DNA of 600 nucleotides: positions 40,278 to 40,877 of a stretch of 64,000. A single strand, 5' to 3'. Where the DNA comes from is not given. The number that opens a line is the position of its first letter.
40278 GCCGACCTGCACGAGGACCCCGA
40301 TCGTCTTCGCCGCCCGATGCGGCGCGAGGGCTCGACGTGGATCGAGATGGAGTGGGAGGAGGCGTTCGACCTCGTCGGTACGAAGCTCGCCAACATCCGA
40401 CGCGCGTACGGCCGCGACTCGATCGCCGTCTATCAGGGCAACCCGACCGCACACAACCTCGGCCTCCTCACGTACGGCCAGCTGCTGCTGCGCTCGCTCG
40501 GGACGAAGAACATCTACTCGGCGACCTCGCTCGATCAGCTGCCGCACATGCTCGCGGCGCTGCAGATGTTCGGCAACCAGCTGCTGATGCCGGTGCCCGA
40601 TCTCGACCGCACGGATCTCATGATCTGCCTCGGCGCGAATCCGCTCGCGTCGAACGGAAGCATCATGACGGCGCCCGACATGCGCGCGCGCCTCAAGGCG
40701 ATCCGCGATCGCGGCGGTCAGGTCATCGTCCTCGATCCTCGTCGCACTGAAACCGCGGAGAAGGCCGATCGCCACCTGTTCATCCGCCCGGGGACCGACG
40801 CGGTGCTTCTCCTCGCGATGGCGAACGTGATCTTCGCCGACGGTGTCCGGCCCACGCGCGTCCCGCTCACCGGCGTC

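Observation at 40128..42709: Molybdopterin oxidoreductase translationally coupled (GTGA) to a truncated haemoglobin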

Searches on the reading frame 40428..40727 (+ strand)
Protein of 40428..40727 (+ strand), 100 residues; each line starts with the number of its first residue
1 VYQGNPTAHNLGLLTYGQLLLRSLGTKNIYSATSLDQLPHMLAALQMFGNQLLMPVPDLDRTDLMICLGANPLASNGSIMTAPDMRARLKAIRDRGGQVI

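Call 87: search_solved_structures(query=window:40428-40727:+, max_evalue=10, show_alignments=5)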
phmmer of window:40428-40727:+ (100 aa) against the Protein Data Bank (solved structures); distinct sequences matched with E-value up to 10: 5.
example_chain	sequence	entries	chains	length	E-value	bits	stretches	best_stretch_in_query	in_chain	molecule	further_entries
1eu1_A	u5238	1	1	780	0.00054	23.2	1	32-100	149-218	DIMETHYL SULFOXIDE REDUCTASE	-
5nc8_A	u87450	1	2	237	0.72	13.2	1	14-85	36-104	Potassium efflux system protein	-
4nkh_A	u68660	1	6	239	1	12.7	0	31-61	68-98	E3 ubiquitin-protein ligase sspH1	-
4nkg_A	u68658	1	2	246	1.1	12.7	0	31-61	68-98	E3 ubiquitin-protein ligase sspH1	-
3g06_A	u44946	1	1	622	2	11.8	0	31-73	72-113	SspH2 (Leucine-rich repeat protein)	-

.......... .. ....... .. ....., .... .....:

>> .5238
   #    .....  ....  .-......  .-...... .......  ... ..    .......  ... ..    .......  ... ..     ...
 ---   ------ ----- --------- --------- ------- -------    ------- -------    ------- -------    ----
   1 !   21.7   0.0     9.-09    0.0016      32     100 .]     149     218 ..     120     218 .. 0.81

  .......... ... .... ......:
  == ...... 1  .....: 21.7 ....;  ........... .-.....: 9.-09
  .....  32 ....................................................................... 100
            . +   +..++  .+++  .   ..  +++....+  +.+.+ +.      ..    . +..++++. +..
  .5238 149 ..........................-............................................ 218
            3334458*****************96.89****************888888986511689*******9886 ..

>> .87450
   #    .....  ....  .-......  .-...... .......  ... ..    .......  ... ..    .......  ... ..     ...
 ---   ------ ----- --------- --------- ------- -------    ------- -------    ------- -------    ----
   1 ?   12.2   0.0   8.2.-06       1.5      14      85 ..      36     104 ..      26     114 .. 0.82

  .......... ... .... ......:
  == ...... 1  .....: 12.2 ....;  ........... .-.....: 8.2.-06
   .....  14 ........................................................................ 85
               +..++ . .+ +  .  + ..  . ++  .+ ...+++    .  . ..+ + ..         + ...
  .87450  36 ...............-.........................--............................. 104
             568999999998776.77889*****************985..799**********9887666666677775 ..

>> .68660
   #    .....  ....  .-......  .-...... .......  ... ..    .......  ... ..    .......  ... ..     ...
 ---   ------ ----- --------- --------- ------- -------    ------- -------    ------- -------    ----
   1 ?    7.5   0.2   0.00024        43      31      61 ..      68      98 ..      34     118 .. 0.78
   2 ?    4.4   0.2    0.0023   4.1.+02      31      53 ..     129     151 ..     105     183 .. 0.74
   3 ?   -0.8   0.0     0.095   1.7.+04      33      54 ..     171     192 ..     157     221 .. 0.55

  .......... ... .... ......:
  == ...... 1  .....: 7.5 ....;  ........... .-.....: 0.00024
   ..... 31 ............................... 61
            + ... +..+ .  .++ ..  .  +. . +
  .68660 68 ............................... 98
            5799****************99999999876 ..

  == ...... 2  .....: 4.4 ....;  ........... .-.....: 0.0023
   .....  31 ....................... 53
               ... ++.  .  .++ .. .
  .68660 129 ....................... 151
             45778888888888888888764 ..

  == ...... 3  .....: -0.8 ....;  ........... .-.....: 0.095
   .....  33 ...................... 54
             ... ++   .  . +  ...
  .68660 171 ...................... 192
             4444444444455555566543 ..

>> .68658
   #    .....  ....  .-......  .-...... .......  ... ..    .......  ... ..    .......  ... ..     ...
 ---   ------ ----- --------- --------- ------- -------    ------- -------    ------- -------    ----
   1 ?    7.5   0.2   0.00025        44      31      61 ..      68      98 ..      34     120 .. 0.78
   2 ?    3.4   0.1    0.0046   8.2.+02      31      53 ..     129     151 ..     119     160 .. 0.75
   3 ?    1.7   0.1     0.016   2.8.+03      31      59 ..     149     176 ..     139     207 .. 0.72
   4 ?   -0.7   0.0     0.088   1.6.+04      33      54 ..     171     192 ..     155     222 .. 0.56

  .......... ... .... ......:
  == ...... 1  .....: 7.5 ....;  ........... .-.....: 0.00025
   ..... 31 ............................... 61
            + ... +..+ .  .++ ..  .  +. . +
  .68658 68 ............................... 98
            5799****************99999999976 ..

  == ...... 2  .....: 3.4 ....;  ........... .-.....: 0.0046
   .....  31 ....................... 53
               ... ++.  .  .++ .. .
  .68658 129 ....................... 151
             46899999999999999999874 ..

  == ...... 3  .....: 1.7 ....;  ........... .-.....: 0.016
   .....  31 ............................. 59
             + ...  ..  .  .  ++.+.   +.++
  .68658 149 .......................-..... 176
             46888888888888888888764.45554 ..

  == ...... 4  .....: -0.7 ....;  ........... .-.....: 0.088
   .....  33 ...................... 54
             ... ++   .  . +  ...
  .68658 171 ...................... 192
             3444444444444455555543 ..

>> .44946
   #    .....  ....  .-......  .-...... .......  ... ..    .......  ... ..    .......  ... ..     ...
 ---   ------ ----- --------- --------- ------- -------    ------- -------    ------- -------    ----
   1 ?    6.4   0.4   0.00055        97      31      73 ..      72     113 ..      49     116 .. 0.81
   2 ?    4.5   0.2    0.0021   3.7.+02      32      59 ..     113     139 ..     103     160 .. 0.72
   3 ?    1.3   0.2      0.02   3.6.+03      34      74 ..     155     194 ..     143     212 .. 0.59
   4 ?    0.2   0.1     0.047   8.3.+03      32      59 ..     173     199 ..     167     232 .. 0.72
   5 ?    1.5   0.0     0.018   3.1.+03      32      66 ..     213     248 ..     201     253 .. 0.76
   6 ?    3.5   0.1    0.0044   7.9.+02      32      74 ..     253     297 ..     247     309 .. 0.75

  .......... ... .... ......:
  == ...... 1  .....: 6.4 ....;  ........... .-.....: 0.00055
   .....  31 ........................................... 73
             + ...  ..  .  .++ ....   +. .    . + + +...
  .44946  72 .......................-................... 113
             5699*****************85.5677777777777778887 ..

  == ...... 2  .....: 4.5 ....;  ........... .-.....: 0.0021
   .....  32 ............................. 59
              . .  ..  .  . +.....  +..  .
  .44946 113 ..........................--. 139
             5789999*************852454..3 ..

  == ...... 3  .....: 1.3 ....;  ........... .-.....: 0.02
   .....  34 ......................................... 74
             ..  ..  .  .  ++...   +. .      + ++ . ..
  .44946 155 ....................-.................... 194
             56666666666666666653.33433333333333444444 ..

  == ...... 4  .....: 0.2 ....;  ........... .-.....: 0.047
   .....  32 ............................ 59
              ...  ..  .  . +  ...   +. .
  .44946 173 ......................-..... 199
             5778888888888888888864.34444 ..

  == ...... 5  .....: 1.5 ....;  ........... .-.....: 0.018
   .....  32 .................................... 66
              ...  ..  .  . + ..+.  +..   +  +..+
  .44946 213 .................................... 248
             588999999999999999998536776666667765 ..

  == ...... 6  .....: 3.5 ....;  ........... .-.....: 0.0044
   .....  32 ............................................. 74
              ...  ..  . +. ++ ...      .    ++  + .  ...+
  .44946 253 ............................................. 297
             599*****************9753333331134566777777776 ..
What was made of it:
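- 40518..40544 (+): Invariant motif S131-A-T-S134-x-D136-Q137-L-P. The Asp136 codon GAT lies at 40533-40535, at the position of the Mo-ligating Cys/Sec of PsrA, HDCR FdhF and FdhH. The DMSOR alignment does not cover the ligand, so Ser131 and Ser134 remain alternatives (call 87).
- Tried and rejected: The local alignment starts after the ligand (call 87).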
